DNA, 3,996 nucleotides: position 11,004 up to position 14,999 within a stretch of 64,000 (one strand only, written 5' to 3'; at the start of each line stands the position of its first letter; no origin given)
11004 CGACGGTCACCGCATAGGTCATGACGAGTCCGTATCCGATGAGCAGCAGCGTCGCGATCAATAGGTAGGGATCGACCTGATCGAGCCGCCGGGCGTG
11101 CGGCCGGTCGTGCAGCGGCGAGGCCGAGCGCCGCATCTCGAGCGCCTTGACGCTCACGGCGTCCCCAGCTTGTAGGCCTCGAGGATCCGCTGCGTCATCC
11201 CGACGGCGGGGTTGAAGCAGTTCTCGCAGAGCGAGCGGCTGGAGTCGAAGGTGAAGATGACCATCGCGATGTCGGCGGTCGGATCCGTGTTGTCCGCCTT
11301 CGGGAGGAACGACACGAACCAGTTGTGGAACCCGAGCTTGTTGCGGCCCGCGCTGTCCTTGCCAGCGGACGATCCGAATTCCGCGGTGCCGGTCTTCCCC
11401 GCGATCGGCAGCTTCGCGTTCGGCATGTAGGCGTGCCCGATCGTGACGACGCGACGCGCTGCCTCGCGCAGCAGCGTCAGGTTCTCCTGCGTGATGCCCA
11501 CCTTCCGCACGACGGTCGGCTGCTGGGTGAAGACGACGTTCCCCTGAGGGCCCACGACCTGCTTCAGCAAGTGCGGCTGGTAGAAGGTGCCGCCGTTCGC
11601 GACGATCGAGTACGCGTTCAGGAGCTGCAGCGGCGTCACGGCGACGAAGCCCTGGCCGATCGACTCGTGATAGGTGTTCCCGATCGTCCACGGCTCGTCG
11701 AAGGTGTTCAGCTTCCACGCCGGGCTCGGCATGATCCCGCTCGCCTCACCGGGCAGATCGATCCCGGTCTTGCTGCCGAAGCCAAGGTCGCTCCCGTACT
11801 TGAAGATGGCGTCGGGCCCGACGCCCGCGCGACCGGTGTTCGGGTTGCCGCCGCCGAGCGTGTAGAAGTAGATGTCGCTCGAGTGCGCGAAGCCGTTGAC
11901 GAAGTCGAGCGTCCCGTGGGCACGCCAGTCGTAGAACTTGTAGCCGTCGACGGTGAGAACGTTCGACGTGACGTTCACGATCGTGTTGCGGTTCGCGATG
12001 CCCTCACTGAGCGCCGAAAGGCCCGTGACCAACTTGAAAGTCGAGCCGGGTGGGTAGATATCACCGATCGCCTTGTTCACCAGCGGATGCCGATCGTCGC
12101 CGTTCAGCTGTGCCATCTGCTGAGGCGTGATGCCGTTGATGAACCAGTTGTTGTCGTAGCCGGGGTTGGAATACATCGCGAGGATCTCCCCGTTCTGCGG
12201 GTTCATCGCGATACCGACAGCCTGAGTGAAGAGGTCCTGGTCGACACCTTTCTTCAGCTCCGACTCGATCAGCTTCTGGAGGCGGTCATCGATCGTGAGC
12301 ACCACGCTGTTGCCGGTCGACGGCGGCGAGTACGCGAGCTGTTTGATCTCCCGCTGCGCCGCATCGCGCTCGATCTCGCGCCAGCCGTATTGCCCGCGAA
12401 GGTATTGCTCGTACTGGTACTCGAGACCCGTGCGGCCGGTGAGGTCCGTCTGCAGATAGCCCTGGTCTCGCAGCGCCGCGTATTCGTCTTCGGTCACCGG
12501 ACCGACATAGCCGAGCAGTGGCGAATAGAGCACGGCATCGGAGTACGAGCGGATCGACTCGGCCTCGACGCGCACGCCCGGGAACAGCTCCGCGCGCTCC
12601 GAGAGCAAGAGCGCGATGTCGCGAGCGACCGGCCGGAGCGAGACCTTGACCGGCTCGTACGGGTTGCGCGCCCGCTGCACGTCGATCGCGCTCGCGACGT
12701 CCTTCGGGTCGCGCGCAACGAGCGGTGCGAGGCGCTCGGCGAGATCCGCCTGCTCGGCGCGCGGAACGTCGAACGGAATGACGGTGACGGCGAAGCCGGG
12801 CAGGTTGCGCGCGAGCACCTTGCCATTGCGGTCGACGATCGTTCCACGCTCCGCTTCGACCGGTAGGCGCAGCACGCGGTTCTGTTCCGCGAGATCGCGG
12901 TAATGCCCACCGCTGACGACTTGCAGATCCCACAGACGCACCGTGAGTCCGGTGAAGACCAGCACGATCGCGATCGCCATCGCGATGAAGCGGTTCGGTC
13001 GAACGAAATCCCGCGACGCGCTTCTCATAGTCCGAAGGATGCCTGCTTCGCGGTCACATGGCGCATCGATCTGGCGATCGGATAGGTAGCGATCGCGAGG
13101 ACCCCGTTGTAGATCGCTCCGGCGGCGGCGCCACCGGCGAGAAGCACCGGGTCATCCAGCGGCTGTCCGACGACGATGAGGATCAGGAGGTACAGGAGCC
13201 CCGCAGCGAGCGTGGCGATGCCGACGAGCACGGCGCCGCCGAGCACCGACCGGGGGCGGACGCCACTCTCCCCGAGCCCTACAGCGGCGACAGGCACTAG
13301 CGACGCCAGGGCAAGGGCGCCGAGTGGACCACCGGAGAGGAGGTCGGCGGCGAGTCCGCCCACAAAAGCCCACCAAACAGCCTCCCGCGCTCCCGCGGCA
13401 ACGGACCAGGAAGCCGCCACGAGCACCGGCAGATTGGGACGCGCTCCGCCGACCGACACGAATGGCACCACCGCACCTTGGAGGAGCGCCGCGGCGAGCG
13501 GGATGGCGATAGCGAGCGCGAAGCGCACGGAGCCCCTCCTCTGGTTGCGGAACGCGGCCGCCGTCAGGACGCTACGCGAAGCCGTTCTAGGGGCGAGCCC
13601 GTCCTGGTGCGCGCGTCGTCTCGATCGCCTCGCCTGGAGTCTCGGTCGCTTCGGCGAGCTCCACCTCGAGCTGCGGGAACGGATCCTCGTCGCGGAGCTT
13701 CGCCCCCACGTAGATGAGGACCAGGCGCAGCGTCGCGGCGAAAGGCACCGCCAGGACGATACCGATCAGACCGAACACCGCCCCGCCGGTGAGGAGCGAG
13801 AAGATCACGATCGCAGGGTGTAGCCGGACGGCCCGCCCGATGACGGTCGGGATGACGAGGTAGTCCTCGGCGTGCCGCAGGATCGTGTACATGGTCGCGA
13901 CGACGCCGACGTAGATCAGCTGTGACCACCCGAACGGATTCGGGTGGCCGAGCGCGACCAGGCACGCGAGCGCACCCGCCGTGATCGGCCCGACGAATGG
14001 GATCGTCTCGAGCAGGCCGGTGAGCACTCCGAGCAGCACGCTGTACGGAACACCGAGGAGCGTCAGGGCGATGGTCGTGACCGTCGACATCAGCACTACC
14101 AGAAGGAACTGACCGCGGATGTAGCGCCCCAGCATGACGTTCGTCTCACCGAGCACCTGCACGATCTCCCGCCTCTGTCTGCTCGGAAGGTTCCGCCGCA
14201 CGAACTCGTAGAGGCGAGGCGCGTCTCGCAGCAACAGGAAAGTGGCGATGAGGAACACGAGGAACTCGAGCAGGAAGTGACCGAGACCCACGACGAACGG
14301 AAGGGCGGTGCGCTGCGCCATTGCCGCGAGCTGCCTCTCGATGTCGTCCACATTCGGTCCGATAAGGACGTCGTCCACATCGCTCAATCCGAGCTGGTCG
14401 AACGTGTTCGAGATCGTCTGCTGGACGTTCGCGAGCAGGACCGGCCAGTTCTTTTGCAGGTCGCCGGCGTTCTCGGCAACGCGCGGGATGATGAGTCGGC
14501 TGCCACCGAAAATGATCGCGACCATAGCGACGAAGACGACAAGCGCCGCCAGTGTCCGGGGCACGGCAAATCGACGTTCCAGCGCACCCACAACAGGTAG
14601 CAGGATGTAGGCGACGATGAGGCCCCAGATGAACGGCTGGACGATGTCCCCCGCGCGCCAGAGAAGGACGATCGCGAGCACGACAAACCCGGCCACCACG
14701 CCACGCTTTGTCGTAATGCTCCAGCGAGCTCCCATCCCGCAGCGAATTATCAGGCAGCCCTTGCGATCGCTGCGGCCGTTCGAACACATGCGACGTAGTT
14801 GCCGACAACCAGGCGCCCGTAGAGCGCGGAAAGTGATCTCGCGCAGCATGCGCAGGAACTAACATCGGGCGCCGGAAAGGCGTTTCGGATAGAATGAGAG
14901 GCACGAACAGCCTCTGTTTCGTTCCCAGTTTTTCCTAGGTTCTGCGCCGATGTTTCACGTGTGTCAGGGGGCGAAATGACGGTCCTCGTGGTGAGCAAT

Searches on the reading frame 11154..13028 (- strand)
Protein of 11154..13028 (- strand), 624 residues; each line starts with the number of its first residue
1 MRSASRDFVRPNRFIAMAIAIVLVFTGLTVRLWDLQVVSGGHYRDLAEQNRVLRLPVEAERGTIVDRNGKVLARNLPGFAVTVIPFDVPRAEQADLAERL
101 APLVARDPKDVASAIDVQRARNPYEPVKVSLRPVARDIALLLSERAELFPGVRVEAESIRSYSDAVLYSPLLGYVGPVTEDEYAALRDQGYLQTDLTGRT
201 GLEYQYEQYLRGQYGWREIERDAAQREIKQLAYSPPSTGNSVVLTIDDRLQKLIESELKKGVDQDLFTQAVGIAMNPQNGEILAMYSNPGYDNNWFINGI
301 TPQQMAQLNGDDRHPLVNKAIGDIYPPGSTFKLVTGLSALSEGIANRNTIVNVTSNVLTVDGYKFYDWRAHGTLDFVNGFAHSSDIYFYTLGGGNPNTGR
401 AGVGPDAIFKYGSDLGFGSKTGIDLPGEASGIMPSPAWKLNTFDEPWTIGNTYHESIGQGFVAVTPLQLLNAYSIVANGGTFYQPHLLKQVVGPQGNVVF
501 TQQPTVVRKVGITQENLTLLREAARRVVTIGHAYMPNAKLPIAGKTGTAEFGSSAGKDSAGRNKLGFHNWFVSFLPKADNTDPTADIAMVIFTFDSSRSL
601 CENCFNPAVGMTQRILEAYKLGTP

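Call 38: search_protein_families(library=pfam, proteins=[window:11154-13028:-], max_evalue=0.01)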
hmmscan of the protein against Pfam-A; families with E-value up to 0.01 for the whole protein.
window:11154-13028:- (624 aa): 2 families
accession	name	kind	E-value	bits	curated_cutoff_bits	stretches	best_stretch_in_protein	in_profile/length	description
PF00905.27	Transpeptidase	-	2.2e-55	188.4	22.1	1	273-580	4-269/299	Penicillin binding protein transpeptidase domain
PF03717.20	PBP_dimer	-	1.9e-40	139.6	24.4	1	57-230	2-178/180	Penicillin-binding Protein dimerisation domain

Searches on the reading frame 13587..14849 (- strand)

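Call 38: search_protein_families(library=pfam, proteins=[window:13587-14849:-], max_evalue=0.01)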
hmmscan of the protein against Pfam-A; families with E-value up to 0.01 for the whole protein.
window:13587-14849:- (420 aa): 1 family
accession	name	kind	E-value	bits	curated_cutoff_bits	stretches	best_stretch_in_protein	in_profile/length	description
PF01594.21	AI-2E_transport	-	2e-54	185.4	34.3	1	54-375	6-320/327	AI-2E family transporter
